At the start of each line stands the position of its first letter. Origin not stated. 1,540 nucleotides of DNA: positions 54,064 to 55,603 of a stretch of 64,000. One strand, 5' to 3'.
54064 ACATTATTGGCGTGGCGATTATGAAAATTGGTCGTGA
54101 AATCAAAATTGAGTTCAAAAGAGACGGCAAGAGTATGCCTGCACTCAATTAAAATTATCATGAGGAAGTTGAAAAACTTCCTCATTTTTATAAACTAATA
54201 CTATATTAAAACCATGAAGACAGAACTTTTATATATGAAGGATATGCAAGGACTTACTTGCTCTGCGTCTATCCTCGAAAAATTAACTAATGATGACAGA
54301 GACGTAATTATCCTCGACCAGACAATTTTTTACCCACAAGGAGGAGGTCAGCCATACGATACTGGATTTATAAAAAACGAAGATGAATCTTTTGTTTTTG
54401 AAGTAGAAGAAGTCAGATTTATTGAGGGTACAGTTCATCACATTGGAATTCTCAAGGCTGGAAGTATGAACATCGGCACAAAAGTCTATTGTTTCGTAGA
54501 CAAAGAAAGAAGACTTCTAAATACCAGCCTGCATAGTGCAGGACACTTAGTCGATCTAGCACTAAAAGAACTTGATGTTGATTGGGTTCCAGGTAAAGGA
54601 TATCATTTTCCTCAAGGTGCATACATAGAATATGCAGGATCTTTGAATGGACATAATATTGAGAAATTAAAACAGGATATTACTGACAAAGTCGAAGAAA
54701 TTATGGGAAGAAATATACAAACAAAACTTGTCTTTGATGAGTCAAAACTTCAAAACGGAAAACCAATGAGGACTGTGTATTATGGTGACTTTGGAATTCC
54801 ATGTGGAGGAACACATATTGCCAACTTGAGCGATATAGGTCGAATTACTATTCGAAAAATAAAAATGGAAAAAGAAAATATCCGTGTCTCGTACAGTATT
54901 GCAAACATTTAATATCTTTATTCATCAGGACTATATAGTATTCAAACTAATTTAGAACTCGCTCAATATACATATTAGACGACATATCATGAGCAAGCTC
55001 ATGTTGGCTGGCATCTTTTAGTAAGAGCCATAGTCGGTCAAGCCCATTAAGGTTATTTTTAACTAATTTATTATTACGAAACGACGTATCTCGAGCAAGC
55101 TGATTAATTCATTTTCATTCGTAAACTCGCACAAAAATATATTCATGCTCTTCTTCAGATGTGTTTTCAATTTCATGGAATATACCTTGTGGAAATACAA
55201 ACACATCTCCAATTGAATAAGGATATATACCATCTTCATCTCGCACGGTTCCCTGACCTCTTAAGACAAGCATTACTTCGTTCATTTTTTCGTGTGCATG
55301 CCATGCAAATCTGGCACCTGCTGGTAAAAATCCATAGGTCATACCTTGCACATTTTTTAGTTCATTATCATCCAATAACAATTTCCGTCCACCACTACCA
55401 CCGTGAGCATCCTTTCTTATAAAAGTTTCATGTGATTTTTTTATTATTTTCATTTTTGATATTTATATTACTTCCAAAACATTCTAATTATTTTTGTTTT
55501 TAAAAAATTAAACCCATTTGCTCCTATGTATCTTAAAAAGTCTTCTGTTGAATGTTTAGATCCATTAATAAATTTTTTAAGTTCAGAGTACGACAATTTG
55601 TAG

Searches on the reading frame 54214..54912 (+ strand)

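Call 54: search_protein_families(library=pfam, proteins=[window:54214-54912:+], max_evalue=0.001)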
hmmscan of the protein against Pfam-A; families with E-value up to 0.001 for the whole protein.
window:54214-54912:+ (232 aa): 2 families
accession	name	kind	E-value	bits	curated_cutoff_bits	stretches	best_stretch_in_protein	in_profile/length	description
PF01411.24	tRNA-synt_2c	-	6.9e-17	61.6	30.3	1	13-99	468-552/552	tRNA synthetases class II (A)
PF07973.19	tRNA_SAD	-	8.9e-06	26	24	1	186-222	2-39/44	Threonyl and Alanyl tRNA synthetase second additional domain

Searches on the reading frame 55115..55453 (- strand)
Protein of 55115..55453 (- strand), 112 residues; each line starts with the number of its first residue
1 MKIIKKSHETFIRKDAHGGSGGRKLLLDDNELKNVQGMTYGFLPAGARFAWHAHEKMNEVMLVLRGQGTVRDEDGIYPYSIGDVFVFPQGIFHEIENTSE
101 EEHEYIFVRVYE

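Call 54: search_protein_families(library=pfam, proteins=[window:55115-55453:-], max_evalue=0.001)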
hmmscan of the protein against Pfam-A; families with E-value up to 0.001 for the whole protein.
window:55115-55453:- (112 aa): 4 families
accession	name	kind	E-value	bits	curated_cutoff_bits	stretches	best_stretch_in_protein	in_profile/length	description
PF07883.17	Cupin_2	-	8.8e-13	48.2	27.2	1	43-108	5-69/70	Cupin domain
PF02311.25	AraC_binding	-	2.5e-07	30.9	21.1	1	46-106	13-72/135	AraC-like ligand binding domain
PF00190.28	Cupin_1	-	1.6e-06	28.2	22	1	42-103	39-108/151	Cupin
PF12973.13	Cupin_7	-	5.1e-05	23.5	27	1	43-109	40-100/105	ChrR Cupin-like domain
